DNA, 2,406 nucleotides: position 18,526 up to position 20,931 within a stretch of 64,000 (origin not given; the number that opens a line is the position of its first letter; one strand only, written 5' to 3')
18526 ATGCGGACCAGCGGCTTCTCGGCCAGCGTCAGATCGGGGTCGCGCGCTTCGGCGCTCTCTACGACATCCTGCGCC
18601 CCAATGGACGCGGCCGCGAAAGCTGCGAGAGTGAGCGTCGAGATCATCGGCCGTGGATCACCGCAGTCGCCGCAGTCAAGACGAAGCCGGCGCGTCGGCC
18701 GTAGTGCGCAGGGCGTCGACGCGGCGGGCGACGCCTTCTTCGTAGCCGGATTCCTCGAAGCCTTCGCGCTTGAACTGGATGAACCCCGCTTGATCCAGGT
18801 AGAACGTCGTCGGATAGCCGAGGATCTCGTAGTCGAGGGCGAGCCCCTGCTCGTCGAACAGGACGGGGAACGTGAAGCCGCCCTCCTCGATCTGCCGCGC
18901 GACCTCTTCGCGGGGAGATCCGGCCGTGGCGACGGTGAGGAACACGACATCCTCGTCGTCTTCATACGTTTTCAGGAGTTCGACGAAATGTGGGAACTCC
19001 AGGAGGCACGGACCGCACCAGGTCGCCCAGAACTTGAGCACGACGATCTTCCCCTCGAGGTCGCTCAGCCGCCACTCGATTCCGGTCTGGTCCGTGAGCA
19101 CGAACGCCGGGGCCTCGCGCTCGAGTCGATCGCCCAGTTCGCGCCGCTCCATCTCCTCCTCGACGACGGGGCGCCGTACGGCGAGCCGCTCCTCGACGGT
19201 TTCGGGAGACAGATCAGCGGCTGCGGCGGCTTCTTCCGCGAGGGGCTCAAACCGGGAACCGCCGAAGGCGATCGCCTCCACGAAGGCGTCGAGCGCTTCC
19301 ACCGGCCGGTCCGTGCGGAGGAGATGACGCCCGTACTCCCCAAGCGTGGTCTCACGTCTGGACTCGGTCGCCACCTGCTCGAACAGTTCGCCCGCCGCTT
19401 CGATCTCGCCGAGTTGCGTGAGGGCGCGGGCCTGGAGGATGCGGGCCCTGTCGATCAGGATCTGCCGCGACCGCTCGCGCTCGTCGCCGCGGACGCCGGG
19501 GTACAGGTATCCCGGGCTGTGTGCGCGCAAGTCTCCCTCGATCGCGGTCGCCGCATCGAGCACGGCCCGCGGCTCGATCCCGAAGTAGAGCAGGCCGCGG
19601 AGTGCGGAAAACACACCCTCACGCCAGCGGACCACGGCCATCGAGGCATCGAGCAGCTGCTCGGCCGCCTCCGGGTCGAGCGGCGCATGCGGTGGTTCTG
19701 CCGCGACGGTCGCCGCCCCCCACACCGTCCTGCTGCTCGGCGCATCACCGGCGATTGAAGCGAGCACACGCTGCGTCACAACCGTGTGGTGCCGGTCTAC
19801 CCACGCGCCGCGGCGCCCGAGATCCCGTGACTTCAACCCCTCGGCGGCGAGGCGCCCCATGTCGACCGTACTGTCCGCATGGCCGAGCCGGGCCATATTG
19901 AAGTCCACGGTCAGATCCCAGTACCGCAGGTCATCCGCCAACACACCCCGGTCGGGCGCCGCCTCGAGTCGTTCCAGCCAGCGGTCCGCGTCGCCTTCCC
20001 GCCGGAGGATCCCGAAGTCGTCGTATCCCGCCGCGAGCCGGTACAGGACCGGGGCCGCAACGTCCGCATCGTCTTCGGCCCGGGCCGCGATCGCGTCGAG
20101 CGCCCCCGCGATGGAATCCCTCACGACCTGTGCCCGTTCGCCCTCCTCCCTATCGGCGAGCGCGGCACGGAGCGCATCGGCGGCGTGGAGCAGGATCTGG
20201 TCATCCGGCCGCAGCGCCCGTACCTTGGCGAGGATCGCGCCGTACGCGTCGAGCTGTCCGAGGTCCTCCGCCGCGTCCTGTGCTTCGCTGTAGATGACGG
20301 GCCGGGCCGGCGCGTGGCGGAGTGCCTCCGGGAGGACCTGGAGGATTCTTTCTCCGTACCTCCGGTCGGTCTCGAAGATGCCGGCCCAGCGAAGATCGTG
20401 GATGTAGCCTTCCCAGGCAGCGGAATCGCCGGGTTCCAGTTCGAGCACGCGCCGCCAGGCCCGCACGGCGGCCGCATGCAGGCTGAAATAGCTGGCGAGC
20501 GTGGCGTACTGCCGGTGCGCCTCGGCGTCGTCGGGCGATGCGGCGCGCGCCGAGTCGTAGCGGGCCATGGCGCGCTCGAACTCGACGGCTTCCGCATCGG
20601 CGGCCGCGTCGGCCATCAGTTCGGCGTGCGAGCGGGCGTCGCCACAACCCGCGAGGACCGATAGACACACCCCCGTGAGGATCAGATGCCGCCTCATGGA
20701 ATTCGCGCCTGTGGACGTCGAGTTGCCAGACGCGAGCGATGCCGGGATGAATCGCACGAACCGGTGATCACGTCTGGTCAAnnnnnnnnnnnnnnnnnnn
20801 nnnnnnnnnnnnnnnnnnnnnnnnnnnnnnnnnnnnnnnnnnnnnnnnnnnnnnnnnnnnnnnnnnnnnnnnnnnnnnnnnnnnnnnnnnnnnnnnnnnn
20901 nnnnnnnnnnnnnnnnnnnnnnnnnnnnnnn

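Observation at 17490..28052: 10.5-kb co-directional envelope cluster bracketed by two paralogous NHL 6-bladed beta-propeller genes, with a third, frameshifted copy elsewhere in the window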

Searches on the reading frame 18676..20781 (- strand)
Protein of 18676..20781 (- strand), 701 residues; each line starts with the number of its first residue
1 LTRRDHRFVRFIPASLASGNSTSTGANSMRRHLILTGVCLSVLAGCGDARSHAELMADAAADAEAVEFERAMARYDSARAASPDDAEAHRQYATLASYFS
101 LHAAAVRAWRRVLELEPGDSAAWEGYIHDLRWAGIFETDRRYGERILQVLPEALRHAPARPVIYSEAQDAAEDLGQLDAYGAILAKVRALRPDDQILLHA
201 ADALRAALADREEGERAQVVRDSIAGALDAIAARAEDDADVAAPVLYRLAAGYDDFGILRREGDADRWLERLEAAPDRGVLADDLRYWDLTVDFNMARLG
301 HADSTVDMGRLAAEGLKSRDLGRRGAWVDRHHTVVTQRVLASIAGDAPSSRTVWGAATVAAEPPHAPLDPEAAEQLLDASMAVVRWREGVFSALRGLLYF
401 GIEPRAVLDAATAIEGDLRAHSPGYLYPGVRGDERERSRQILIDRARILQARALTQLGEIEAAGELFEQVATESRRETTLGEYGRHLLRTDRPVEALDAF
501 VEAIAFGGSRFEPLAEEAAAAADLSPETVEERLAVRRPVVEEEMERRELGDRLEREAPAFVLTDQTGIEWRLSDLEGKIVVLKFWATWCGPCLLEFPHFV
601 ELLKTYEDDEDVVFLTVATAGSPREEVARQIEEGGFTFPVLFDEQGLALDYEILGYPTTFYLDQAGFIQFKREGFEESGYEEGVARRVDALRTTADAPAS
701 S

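Call 4: search_protein_families(library=pfam, proteins=[window:18676-20781:-], max_evalue=0.01)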
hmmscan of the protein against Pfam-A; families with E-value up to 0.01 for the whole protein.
window:18676-20781:- (701 aa): 5 families
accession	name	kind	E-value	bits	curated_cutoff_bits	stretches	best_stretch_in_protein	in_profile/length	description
PF00578.27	AhpC-TSA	-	1.1e-19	71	26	1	555-670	3-123/124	AhpC/TSA family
PF08534.16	Redoxin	-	8.3e-16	58.5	26.6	1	556-677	5-137/148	Redoxin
PF00085.26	Thioredoxin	-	1.5e-07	31.8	23.5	1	576-621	17-60/103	Thioredoxin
PF13905.12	Thioredoxin_8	-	0.00071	20.3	27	1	577-666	1-92/94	Thioredoxin-like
PF07719.23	TPR_2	-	0.0059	17.1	27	0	482-505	6-29/34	Tetratricopeptide repeat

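Call 5: search_protein_families(library=ncbifam, proteins=[window:18676-20781:-], max_evalue=0.01)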
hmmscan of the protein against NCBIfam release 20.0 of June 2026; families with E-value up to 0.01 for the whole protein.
window:18676-20781:- (701 aa): 15 families
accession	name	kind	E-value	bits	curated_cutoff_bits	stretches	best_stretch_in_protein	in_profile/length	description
NF002854.0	PRK03147.1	subfamily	6.8e-22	78.2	170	1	554-672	39-156/176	thiol-disulfide oxidoreductase ResA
NF041202.1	StoA_CxxC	exception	9.8e-17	61.3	210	1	576-669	51-145/163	endospore biogenesis thiol-disulfide oxidoreductase StoA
NF041054.1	WAxxUGC_long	equivalog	5e-11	42.5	300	1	554-669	81-195/354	ResA-like WAxxUGC motif-containing protein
NF047696.1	ThlDiSintTplARhiz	equivalog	1.7e-10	41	230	1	558-621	78-142/219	thiol:disulfide interchange protein TlpA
TIGR00385.1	dsbE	subfamily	1.9e-09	37.3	123.15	1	576-675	62-157/173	DsbE family thiol:disulfide interchange protein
TIGR01068.1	thioredoxin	equivalog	2.7e-06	27.4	96.8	1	578-617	15-54/101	thioredoxin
NF011941.0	PRK15412.1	equivalog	8.9e-06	25.4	359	1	576-674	67-161/185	thiol:disulfide interchange protein DsbE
TIGR01126.1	pdi_dom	equivalog_domain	6.6e-05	23.1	107.2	1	577-636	14-72/105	protein disulfide-isomerase domain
NF038285.1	deiodinase_rel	hypoth_equivalog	0.00015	21.4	250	1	537-617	162-244/347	deiodinase family protein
TIGR01130.1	ER_PDI_fam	subfamily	0.00018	21.2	344.25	1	576-615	362-401/476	protein disulfide-isomerase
NF008229.0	PRK10996.1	equivalog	0.00033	20.4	125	1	578-620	53-93/141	thioredoxin TrxC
NF006898.0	PRK09381.1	equivalog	0.0018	18.6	138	1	576-616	21-60/109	thioredoxin TrxA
NF047697.1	ThioredTrxAClost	equivalog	0.0036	17.5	140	0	578-624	18-62/105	thioredoxin TrxA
NF010625.0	PRK14018.1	equivalog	0.0043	15.6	522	1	578-669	57-153/521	bifunctional peptide-methionine (S)-S-oxide reductase MsrA/peptide-methionine (R)-S-oxide reductase MsrB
TIGR02521.1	type_IV_pilW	equivalog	0.0058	16.2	154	0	448-505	69-127/234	type IV pilus biogenesis/stability protein PilW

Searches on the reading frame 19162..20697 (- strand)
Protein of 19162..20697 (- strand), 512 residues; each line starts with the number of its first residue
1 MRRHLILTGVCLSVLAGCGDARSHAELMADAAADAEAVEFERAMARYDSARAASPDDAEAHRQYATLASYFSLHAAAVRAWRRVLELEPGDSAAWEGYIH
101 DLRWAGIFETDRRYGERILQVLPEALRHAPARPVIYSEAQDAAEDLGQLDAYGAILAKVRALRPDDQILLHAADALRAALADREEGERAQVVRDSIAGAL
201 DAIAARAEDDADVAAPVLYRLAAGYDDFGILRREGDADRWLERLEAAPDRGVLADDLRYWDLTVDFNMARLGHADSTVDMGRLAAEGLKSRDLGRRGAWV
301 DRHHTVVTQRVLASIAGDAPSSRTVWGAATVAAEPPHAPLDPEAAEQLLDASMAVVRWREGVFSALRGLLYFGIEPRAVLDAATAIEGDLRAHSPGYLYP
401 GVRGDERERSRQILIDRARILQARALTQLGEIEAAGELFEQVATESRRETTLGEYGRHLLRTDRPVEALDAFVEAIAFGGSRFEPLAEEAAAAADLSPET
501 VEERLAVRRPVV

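Call 76: search_protein_families(library=pfam, proteins=[window:19162-20697:-], max_evalue=0.01)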
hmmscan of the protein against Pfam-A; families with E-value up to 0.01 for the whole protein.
window:19162-20697:- (512 aa): 1 family
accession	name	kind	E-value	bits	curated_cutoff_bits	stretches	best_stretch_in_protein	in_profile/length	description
PF07719.23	TPR_2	-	0.0013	19.1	27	0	454-477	6-29/34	Tetratricopeptide repeat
